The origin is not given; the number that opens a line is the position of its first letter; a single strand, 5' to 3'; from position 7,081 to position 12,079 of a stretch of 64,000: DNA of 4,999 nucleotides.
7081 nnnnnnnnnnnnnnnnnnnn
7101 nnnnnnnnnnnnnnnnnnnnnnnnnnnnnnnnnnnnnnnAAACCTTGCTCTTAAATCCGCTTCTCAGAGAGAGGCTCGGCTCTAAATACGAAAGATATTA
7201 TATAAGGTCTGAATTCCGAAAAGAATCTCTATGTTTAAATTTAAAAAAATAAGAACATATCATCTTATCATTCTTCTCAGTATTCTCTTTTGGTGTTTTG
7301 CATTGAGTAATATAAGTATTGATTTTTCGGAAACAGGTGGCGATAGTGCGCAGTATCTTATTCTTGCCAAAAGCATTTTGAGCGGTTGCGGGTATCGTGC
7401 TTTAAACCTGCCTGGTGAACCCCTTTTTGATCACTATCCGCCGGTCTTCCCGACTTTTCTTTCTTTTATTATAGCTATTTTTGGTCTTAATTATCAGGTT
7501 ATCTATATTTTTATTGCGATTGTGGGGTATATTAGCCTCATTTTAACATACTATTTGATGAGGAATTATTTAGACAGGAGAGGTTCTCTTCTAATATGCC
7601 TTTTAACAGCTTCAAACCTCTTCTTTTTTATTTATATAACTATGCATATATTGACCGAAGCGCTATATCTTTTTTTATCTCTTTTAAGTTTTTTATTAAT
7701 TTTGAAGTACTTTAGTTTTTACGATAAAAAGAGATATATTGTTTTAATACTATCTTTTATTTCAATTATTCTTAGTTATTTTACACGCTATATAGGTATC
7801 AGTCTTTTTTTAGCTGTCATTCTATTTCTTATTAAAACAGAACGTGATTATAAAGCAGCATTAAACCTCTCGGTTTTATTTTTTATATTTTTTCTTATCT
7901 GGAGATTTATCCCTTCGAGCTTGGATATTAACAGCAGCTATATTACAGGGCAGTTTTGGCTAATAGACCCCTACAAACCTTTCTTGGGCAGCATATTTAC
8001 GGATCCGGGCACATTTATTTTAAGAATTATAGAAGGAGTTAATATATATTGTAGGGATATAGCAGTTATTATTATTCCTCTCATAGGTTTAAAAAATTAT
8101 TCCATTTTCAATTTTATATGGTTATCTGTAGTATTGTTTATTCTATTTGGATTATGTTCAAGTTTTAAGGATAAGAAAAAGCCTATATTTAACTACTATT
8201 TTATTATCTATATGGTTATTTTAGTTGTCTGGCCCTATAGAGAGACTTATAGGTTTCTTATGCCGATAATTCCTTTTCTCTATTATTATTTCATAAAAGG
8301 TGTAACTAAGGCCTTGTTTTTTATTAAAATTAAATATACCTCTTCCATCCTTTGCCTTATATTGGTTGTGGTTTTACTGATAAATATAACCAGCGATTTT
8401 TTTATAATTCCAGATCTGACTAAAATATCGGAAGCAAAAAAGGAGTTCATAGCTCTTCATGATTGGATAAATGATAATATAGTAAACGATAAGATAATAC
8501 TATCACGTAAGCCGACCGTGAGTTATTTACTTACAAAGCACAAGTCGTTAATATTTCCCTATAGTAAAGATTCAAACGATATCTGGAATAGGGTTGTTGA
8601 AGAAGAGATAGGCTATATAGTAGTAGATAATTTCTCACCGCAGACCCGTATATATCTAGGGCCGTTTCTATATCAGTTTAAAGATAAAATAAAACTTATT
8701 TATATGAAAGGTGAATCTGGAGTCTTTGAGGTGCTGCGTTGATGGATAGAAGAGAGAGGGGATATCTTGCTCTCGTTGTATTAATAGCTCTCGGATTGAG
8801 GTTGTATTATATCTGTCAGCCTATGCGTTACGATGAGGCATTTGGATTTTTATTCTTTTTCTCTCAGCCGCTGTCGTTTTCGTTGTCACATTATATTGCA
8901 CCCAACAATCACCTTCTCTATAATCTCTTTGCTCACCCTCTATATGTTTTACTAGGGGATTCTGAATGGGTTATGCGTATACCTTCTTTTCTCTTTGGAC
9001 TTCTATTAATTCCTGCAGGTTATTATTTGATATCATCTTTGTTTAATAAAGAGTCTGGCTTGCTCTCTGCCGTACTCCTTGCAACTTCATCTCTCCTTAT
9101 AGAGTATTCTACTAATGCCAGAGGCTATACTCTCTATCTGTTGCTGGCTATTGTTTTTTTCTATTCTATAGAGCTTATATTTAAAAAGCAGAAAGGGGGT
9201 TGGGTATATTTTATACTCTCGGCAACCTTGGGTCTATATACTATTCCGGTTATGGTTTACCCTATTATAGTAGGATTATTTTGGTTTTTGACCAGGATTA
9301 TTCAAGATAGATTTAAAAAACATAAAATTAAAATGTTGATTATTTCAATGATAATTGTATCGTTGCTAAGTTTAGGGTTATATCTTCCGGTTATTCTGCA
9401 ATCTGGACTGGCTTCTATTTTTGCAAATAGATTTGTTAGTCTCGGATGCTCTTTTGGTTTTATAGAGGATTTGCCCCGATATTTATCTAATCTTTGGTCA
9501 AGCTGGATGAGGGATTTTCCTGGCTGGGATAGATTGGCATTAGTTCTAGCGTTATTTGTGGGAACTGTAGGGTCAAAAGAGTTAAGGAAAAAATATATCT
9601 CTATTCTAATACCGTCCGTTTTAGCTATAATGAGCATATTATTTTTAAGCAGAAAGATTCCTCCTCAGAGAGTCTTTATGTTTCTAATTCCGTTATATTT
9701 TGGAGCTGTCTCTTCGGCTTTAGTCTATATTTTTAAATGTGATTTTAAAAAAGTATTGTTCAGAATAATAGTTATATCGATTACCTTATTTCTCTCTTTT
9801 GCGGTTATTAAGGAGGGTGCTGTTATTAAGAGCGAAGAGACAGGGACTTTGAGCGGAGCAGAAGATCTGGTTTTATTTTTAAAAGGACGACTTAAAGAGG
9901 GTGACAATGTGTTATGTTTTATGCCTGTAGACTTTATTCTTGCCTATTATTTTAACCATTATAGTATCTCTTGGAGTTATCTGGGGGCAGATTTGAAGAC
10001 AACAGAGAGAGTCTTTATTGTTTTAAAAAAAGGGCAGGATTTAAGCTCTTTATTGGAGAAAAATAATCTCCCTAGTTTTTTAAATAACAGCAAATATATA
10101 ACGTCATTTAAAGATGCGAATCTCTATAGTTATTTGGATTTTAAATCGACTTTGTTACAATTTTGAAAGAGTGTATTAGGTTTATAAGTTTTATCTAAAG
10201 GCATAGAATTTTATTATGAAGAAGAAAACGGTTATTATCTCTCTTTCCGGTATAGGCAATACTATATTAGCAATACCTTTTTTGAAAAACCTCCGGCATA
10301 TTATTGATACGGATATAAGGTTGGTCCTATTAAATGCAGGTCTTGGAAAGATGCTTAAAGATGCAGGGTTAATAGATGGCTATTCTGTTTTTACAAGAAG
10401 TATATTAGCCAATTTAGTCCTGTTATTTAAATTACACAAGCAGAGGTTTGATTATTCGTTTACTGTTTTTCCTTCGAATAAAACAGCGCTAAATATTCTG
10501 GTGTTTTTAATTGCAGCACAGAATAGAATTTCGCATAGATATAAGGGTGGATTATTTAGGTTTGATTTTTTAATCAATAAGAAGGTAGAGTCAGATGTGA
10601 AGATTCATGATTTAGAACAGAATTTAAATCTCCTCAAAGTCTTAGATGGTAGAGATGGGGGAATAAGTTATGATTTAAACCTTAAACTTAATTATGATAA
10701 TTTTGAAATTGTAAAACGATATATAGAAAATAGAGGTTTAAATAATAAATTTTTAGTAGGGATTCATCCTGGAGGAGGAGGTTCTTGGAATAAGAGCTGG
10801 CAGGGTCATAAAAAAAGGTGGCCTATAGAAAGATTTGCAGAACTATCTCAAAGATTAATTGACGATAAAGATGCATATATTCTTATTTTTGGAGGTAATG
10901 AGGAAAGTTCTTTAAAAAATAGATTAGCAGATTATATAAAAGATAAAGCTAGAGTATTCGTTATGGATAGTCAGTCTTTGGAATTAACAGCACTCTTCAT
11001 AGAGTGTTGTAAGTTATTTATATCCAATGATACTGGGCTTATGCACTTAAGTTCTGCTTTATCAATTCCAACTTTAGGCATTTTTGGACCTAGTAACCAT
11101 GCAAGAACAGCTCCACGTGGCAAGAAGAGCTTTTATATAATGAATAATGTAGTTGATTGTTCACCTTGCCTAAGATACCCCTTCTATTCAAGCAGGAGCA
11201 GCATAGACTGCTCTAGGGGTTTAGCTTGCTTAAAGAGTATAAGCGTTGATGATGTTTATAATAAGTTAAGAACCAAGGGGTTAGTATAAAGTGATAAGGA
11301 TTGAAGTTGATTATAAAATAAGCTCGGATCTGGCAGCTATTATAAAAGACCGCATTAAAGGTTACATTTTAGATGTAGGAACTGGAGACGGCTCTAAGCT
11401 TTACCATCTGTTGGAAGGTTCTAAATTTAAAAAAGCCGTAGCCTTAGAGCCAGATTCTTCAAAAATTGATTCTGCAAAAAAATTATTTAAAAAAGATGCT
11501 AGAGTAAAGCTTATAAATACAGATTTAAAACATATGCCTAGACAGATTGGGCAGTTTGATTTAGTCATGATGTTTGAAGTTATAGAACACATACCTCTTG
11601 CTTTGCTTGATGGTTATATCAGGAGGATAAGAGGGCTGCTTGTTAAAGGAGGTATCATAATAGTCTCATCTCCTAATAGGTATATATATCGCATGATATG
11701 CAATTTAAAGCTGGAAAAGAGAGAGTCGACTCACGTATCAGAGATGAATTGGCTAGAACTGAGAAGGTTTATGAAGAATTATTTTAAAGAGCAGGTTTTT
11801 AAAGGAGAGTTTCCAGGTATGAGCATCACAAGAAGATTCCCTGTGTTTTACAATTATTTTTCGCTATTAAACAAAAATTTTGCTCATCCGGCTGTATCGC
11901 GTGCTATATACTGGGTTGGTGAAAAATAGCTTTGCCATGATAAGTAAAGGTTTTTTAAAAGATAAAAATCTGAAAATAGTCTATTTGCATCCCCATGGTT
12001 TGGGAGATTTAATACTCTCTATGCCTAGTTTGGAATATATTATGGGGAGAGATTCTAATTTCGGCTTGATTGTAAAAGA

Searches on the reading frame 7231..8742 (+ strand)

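Call 10: search_protein_families(library=pfam, proteins=[window:7231-8742:+], max_evalue=0.001)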
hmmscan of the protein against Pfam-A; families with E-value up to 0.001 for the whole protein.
window:7231-8742:+ (503 aa): 1 family
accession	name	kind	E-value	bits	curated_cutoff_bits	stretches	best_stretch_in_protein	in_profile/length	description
PF13231.12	PMT_2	-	5.6e-10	40.1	26.1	1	70-223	3-159/160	Dolichyl-phosphate-mannose-protein mannosyltransferase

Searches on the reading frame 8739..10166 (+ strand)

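Call 10: search_protein_families(library=pfam, proteins=[window:8739-10166:+], max_evalue=0.001)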
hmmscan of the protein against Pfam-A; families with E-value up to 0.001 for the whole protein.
window:8739-10166:+ (475 aa): 1 family
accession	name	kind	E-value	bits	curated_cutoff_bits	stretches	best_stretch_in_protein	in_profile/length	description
PF13231.12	PMT_2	-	1e-12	49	26.1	1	64-208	9-152/160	Dolichyl-phosphate-mannose-protein mannosyltransferase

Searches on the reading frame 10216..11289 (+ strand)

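Call 10: search_protein_families(library=pfam, proteins=[window:10216-11289:+], max_evalue=0.001)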
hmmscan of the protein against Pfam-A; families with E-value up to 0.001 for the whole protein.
window:10216-11289:+ (357 aa): 1 family
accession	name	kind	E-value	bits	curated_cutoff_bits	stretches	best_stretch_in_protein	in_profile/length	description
PF01075.23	Glyco_transf_9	-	2.7e-24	86.3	22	1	73-321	8-239/247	Glycosyltransferase family 9 (heptosyltransferase)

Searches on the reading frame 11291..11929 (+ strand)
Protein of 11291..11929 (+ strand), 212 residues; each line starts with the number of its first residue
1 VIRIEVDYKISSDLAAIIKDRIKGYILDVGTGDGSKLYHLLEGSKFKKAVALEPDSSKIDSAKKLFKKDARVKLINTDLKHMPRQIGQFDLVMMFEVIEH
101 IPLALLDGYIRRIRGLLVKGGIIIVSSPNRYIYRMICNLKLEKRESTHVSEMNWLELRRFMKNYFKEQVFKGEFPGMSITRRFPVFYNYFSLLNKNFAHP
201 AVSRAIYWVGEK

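Call 10: search_protein_families(library=pfam, proteins=[window:11291-11929:+], max_evalue=0.001)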
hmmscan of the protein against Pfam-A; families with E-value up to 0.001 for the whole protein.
window:11291-11929:+ (212 aa): 8 families
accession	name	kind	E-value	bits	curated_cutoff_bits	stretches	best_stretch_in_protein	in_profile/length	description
PF13649.12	Methyltransf_25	-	8.2e-13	49.3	27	1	26-121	1-97/97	Methyltransferase domain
PF13489.12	Methyltransf_23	-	1.5e-12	48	27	1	8-164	7-157/164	Methyltransferase domain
PF08241.18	Methyltransf_11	-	9.1e-12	45.9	21.2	1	27-125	1-95/95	Methyltransferase domain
PF08242.18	Methyltransf_12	-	3e-11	44.3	30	1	27-123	1-98/98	Methyltransferase domain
PF13847.12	Methyltransf_31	-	3.8e-10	40.1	27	1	26-143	7-129/145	Methyltransferase domain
PF08003.17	Methyltransf_9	-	8e-06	25.5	23.8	1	23-125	116-217/315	Protein of unknown function (DUF1698)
PF00398.26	RrnaAD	-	0.0003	20.4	24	1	25-79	33-85/263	Ribosomal RNA adenine dimethylase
PF01795.25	Methyltransf_5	-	0.00056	19.9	27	1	17-90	15-89/309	MraW methylase family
